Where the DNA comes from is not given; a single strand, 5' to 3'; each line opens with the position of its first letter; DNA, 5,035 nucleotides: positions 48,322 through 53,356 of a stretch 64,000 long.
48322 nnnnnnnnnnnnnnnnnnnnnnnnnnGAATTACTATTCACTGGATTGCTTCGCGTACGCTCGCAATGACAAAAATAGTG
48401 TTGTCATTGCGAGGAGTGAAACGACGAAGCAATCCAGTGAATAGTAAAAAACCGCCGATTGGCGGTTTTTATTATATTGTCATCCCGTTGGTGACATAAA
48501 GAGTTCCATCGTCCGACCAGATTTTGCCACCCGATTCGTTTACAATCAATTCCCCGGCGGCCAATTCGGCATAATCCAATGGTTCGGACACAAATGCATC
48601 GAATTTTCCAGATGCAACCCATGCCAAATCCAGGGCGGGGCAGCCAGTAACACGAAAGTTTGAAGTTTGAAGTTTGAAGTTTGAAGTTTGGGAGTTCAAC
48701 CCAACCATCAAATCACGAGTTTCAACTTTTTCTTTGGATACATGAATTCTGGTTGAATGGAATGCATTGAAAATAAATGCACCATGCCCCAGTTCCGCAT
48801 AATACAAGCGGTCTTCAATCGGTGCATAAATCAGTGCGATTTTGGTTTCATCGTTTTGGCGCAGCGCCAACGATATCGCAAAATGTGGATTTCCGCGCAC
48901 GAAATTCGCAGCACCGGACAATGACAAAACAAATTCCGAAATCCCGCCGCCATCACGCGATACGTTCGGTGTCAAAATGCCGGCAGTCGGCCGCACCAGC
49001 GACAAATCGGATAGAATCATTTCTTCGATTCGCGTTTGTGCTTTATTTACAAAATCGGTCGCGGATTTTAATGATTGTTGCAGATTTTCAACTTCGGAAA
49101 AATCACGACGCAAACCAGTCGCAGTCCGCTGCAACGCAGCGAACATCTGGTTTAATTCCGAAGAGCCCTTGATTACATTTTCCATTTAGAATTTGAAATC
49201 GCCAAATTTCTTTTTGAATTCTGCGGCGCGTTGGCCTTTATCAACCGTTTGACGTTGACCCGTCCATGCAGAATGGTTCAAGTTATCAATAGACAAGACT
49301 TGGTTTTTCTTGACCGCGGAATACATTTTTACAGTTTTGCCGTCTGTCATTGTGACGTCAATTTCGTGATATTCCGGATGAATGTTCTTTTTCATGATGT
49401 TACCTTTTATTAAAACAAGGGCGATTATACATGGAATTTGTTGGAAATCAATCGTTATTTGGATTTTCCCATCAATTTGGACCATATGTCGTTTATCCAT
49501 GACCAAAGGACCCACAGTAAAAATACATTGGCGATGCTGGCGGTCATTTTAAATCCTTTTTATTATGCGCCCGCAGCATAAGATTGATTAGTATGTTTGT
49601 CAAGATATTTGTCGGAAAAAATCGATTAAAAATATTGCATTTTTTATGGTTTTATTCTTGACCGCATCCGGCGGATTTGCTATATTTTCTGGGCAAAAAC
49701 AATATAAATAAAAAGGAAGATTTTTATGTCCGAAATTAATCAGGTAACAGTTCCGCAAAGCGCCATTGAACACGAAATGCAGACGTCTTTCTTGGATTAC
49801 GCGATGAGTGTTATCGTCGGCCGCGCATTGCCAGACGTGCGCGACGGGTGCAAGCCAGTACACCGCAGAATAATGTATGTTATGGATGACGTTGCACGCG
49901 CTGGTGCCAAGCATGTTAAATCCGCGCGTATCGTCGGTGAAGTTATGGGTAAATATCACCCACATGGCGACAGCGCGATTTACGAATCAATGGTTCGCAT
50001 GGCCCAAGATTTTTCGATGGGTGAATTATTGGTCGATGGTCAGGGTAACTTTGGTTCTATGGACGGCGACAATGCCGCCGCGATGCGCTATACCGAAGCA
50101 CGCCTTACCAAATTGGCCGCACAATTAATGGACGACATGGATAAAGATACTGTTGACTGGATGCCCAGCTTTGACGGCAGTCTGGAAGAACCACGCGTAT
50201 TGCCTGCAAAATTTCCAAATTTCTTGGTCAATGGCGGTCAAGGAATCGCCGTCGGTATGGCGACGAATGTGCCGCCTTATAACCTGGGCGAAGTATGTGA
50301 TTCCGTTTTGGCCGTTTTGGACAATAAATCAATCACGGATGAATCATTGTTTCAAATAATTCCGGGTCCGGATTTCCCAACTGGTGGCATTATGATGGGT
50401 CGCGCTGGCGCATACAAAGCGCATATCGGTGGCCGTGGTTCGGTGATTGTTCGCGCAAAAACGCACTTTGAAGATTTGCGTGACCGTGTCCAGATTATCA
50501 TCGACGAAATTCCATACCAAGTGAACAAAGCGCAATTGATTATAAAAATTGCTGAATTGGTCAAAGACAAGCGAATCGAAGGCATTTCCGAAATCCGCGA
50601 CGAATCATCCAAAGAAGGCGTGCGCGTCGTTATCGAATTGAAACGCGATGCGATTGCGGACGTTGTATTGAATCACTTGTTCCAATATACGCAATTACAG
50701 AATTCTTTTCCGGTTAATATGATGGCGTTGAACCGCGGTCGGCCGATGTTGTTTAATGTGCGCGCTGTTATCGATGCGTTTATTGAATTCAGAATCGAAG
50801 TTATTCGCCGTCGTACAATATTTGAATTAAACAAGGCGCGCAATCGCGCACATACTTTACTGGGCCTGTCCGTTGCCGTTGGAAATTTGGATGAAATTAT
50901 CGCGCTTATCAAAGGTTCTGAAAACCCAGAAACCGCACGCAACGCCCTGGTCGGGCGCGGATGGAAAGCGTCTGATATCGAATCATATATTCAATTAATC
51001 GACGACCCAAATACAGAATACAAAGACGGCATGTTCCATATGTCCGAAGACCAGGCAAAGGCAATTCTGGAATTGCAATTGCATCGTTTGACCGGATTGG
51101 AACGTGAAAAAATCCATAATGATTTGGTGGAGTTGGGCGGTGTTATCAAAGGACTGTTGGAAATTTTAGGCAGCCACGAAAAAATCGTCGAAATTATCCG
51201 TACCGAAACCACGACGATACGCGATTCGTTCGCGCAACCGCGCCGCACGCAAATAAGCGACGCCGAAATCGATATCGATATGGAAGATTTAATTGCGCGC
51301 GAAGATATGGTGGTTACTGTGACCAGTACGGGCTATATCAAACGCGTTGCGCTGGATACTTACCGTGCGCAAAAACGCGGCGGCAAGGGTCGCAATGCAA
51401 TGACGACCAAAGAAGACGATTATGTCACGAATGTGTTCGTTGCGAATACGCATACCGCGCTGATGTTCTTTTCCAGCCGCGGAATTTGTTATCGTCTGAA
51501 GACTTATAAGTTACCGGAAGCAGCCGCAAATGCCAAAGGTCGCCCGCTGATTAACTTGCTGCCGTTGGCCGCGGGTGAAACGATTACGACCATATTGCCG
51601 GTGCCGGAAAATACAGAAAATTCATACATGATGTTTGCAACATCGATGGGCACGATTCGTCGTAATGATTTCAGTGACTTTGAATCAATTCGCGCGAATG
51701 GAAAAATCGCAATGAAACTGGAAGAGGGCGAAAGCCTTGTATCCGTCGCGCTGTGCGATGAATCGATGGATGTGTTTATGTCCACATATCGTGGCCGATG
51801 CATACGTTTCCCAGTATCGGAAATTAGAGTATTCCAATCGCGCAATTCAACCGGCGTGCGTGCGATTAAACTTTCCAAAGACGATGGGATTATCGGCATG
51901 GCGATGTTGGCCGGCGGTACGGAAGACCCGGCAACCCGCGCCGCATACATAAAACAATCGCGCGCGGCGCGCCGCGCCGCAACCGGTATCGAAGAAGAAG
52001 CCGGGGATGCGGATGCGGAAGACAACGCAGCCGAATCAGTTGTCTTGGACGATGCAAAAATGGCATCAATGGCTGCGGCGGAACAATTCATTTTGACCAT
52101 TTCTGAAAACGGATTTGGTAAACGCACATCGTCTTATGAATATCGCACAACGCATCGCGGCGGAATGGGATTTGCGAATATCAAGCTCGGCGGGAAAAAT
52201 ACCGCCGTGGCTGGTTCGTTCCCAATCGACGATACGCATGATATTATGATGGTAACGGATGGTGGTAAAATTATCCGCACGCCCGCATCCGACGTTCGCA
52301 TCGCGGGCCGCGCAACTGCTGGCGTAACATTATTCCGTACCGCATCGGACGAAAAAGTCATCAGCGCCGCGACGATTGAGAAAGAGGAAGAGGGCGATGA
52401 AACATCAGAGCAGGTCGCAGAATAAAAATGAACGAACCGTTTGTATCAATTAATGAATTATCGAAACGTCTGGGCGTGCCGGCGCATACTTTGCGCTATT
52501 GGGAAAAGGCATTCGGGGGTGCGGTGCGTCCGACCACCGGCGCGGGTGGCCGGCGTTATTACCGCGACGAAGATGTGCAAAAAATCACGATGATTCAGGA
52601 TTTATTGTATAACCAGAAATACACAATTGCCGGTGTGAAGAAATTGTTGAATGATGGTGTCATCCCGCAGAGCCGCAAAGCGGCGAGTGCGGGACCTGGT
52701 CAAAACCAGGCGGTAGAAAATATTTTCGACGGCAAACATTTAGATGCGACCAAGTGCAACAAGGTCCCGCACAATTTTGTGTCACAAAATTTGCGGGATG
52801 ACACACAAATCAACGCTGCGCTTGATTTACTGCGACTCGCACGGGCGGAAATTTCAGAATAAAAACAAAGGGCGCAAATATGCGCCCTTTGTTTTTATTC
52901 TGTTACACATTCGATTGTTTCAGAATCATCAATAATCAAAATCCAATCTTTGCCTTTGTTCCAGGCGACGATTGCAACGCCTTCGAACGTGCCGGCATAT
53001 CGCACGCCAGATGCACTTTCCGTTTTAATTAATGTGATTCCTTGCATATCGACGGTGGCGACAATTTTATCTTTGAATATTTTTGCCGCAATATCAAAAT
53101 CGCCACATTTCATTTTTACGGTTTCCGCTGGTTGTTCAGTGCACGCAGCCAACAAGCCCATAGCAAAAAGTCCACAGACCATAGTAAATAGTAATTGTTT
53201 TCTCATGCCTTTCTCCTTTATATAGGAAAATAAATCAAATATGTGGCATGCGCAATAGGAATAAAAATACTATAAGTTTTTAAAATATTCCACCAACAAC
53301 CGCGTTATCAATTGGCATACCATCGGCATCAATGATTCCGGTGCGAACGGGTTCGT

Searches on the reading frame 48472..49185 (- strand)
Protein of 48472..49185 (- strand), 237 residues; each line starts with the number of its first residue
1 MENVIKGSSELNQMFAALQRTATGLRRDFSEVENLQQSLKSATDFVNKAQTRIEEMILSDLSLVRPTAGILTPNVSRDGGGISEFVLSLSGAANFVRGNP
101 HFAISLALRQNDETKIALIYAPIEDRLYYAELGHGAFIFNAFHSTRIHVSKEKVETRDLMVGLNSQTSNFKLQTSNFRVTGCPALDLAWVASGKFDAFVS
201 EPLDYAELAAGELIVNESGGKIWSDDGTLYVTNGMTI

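Call 33: search_protein_families(library=pfam, proteins=[window:48472-49185:-], max_evalue=0.01)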
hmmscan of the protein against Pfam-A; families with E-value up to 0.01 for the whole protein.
window:48472-49185:- (237 aa): 1 family
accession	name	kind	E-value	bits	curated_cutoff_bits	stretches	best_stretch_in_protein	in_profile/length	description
PF00459.30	Inositol_P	-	1.8e-27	97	27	1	17-226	12-239/271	Inositol monophosphatase family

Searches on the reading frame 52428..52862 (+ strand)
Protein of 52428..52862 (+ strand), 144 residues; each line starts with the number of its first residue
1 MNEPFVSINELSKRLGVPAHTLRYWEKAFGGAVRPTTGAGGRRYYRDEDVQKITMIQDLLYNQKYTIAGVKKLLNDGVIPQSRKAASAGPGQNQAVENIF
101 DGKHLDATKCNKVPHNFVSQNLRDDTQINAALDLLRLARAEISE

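Call 33: search_protein_families(library=pfam, proteins=[window:52428-52862:+], max_evalue=0.01)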
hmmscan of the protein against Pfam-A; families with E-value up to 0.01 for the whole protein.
window:52428-52862:+ (144 aa): 3 families
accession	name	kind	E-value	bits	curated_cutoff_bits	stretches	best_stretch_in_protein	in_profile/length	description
PF13411.12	MerR_1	-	2.4e-21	76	21.6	1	7-75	2-67/69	MerR HTH family regulatory protein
PF00376.29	MerR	-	6.8e-11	42.2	28.2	1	7-45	1-38/38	MerR family regulatory protein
PF01527.26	HTH_Tnp_1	-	0.0034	18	24.1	0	3-31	21-50/75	Transposase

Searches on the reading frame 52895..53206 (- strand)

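Call 33: search_protein_families(library=pfam, proteins=[window:52895-53206:-], max_evalue=0.01)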
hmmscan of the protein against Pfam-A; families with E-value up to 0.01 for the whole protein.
window:52895-53206:- (103 aa): 1 family
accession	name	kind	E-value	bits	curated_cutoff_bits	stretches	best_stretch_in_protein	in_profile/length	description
PF09864.15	MliC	-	9.7e-06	25.9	22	1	34-92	3-60/67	Membrane-bound lysozyme-inhibitor of c-type lysozyme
